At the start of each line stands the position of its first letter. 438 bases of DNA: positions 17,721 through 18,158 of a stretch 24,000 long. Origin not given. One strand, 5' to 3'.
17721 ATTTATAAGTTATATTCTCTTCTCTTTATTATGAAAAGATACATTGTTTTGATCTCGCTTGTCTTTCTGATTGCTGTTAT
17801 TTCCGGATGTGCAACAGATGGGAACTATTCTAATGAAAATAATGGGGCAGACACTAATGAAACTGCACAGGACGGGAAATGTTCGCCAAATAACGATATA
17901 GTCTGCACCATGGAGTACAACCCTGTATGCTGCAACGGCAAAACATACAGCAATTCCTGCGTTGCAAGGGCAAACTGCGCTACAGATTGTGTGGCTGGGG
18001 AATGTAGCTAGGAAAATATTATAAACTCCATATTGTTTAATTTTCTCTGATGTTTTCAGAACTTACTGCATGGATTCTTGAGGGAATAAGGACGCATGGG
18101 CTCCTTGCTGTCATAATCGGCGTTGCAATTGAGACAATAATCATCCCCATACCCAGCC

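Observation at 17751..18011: Archaeal lipoprotein with a Kazal-type inhibitor core and an ovomucoid-like reactive loop (CTMEY)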

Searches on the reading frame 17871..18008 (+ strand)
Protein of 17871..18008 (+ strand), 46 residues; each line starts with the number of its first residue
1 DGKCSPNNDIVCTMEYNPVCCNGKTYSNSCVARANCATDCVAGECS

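Call 36: find_homologous_proteins(query=A1, max_evalue=0.001)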
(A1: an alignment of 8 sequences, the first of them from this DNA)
Query A1 (8 sequences) (46 aa, profile of the alignment): 423 proteins with E <= 0.001 among 840 candidates; the best 120 are listed.
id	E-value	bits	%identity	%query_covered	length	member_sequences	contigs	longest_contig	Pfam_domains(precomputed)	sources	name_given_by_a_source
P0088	1.4e-17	81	66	96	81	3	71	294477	-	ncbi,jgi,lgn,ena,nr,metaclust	ncbi:hypothetical protein HN789_01915 [archaeon]|jgi:hypothetical protein|nr:hypothetical protein [a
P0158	1.8e-8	52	53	91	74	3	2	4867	PF00050.27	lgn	-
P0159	2.1e-8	52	51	96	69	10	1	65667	PF07648.21,PF00050.27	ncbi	-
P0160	5.1e-8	51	54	87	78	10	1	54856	PF07648.21,PF00050.27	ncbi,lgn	-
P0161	1.4e-7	49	58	85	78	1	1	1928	PF07648.21,PF00050.27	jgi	-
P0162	1.4e-7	49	54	87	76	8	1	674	PF00050.27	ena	-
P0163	1.6e-7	49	54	87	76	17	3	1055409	PF00050.27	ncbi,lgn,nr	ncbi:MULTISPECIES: kazal domain protein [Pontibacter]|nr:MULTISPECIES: kazal domain protein [Pontiba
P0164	1.7e-7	49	53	91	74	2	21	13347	PF00050.27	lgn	-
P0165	1.8e-7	49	53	96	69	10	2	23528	PF00050.27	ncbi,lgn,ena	-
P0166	2.0e-7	49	56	87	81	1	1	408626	PF00050.27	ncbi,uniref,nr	ncbi:Kazal-type serine protease inhibitor [uncultured Pontibacter sp.]|uniref:Kazal-type serine prot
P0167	2.1e-7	49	56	87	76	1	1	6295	PF00050.27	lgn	-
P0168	2.1e-7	49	55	89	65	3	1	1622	PF00050.27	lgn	-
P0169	2.3e-7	49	60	85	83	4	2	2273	PF07648.21,PF00050.27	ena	-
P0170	2.4e-7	49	56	87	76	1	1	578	PF07648.21,PF00050.27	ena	-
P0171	2.8e-7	48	56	83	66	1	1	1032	PF07648.21,PF00050.27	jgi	-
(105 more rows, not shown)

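Call 68: search_protein_families(library=pfam, proteins=[P0163, window:17871-18008:+], max_evalue=1)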
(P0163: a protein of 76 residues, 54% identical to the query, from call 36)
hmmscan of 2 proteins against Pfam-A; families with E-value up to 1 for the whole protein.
P0163 (76 aa): 2 families
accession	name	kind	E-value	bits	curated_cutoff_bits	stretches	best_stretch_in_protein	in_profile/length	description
PF00050.26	Kazal_1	-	6.1e-08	33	21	1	36-57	7-28/49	Kazal-type serine protease inhibitor domain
PF07648.20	Kazal_2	-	0.00043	20.8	22.8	1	35-58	3-27/48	Kazal-type serine protease inhibitor domain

seq(46 aa): 1 family
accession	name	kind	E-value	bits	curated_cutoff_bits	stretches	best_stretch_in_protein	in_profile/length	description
PF00050.26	Kazal_1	-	2.2e-05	24.8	21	1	4-36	1-31/49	Kazal-type serine protease inhibitor domain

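Call 71: predict_structure(alignment_id=A3)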
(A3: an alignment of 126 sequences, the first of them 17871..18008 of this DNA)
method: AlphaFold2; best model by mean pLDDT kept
length: 46 residues; sequences in the alignment: 126
mean_pLDDT: 87.3   pTM: 0.61
mean pLDDT of the five models: 87.3, 86.9, 86.2, 84.7, 84.6
residues with pLDDT >= 90: 28; 70-90: 15; 50-70: 3; < 50: 0
segments of 3 or more residues with pLDDT < 50: none
pLDDT, mean of each block of 10 residues (from residue 1): 72 91 93 91 92
secondary structure, 60 per line:
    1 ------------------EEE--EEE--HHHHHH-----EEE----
elements in order: E19-21 E24-26 H29-34 E40-42

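Call 73: fold_search(model_id=the predicted structure, library=pdb)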
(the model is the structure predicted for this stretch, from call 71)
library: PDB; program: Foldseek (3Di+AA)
matches with E <= 10: 43; with E <= 0.001: 0
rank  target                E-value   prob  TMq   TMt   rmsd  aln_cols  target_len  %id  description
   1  1ldt_L                4.2e-02  1.00  0.75  0.75   2.0        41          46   36  COMPLEX OF LEECH-DERIVED TRYPTASE INHIBITOR WITH PORCINE TRYPSIN (released 1998-05-20)
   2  1an1_I                8.4e-02  1.00  0.73  0.83   1.1        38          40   39  LEECH-DERIVED TRYPTASE INHIBITOR/TRYPSIN COMPLEX (released 1998-07-01)
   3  1hja_I                1.3e-01  0.41  0.44  0.41   4.8        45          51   31  LYS 18 VARIANT OF TURKEY OVOMUCOID INHIBITOR THIRD DOMAIN COMPLEXED WITH ALPHA-CHYMOTRYPSIN (released 1998-01-14)
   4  2gkt                  1.4e-01  0.38  0.43  0.41   5.0        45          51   31  Crystal structure of the P14'-Ala32 variant of the N-terminally truncated OMTKY3-del(1-5) (released 2007-02-13)
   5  2sgp_I                1.6e-01  0.35  0.47  0.44   5.7        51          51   27  PRO 18 VARIANT OF TURKEY OVOMUCOID INHIBITOR THIRD DOMAIN COMPLEXED WITH STREPTOMYCES GRISEUS PROTEINASE B AT PH 6.5 (released 2001-01-31)
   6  3sgb_I                1.8e-01  0.35  0.46  0.43   5.3        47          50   30  STRUCTURE OF THE COMPLEX OF STREPTOMYCES GRISEUS PROTEASE B AND THE THIRD DOMAIN OF THE TURKEY OVOMUCOID INHIBITOR AT  (released 1983-07-12)
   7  1ct4_I                2.0e-01  0.35  0.45  0.43   5.3        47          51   30  CRYSTAL STRUCTURE OF THE OMTKY3 P1 VARIANT OMTKY3-VAL18I IN COMPLEX WITH SGPB (released 2000-01-12)
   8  1ovo_A                2.0e-01  0.35  0.44  0.39   5.0        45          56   31  CRYSTALLOGRAPHIC REFINEMENT OF JAPANESE QUAIL OVOMUCOID, A KAZAL-TYPE INHIBITOR, AND MODEL BUILDING STUDIES OF COMPLEX (released 1982-05-26)
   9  1sge_I                2.5e-01  0.33  0.46  0.43   5.3        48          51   29  GLU 18 VARIANT OF TURKEY OVOMUCOID INHIBITOR THIRD DOMAIN COMPLEXED WITH STREPTOMYCES GRISEUS PROTEINASE B AT PH 6.5 (released 2003-08-26)
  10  2sgq_I                3.4e-01  0.28  0.46  0.43   5.3        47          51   30  GLN 18 VARIANT OF TURKEY OVOMUCOID INHIBITOR THIRD DOMAIN COMPLEXED WITH STREPTOMYCES GRISEUS PROTEINASE B AT PH 6.5 (released 2003-08-26)
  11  1iy5_MODEL_1_A        3.4e-01  0.23  0.44  0.39   4.9        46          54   33  Solution structure of wild type OMSVP3 (released 2003-03-11)
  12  3qtl_D                4.0e-01  0.69  0.52  0.34   2.5        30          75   47  Structural Basis for Dual-inhibition Mechanism of a Non-classical Kazal-type Serine Protease Inhibitor from Horseshoe  (released 2011-06-01)
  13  1ppf_I                4.0e-01  0.25  0.44  0.39   4.8        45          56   31  X-RAY CRYSTAL STRUCTURE OF THE COMPLEX OF HUMAN LEUKOCYTE ELASTASE (PMN ELASTASE) AND THE THIRD DOMAIN OF THE TURKEY O (released 1994-01-31)
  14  1ds3                  4.0e-01  0.23  0.43  0.40   5.3        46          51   28  CRYSTAL STRUCTURE OF OMTKY3-CH2-ASP19I (released 2001-01-31)
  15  2leo_MODEL_1_A        4.6e-01  0.91  0.69  0.50   1.3        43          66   28  Solution structure of esophageal cancer-related gene 2 (released 2012-05-30)
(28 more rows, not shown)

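Call 78: search_solved_structures(query=A1, max_evalue=0.001, show_alignments=3)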
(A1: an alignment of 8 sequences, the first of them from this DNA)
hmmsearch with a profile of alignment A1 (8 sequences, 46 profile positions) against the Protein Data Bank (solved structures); distinct sequences matched with E-value up to 0.001: 32.
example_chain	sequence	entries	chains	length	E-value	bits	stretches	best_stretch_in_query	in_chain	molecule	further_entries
3qtl_D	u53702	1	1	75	2.9e-11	46.7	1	10-38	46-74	Kazal-type serine protease inhibitor SPI-1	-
1y1b_A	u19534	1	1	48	3.1e-07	33.8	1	6-37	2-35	Elastase inhibitor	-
1yu6_C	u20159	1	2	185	6.5e-07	32.8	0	3-31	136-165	Ovomucoid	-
1y1c_A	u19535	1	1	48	1.2e-06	32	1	6-31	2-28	Elastase inhibitor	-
2m5x_A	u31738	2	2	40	1.3e-06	31.9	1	10-33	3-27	Silk protease inhibitor 2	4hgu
1iy5_A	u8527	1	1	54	2.8e-05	27.6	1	3-31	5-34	OMSVP3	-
2ovo_A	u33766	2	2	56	3.1e-05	27.4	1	3-31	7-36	OVOMUCOID THIRD DOMAIN | OVOMUCOID THIRD DOMAIN CLEAVED RDI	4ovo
1m8b_A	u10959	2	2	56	8e-05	26.1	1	3-31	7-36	Ovomucoid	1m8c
1sge_I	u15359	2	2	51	0.00013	25.5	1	3-31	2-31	Ovomucoid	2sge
1sgp_I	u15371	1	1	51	0.00017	25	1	3-31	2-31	TURKEY OVOMUCOID INHIBITOR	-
1cso_I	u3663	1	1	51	0.00019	24.9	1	3-31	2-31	OVOMUCOID INHIBITOR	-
1cho_I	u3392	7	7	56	0.0002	24.8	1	3-31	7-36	TURKEY OVOMUCOID THIRD DOMAIN (OMTKY3) | OVOMUCOID (THIRD DOMAIN) | TURKEY OVOMUCOID INHIBITOR (OMTKY3)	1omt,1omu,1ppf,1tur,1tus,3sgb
1r0r_I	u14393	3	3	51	0.00021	24.7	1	3-31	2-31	Ovomucoid | TURKEY OVOMUCOID INHIBITOR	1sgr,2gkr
2nu1_I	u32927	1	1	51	0.00022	24.7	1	3-31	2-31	Ovomucoid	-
2sgq_I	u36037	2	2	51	0.00022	24.7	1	3-31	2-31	Ovomucoid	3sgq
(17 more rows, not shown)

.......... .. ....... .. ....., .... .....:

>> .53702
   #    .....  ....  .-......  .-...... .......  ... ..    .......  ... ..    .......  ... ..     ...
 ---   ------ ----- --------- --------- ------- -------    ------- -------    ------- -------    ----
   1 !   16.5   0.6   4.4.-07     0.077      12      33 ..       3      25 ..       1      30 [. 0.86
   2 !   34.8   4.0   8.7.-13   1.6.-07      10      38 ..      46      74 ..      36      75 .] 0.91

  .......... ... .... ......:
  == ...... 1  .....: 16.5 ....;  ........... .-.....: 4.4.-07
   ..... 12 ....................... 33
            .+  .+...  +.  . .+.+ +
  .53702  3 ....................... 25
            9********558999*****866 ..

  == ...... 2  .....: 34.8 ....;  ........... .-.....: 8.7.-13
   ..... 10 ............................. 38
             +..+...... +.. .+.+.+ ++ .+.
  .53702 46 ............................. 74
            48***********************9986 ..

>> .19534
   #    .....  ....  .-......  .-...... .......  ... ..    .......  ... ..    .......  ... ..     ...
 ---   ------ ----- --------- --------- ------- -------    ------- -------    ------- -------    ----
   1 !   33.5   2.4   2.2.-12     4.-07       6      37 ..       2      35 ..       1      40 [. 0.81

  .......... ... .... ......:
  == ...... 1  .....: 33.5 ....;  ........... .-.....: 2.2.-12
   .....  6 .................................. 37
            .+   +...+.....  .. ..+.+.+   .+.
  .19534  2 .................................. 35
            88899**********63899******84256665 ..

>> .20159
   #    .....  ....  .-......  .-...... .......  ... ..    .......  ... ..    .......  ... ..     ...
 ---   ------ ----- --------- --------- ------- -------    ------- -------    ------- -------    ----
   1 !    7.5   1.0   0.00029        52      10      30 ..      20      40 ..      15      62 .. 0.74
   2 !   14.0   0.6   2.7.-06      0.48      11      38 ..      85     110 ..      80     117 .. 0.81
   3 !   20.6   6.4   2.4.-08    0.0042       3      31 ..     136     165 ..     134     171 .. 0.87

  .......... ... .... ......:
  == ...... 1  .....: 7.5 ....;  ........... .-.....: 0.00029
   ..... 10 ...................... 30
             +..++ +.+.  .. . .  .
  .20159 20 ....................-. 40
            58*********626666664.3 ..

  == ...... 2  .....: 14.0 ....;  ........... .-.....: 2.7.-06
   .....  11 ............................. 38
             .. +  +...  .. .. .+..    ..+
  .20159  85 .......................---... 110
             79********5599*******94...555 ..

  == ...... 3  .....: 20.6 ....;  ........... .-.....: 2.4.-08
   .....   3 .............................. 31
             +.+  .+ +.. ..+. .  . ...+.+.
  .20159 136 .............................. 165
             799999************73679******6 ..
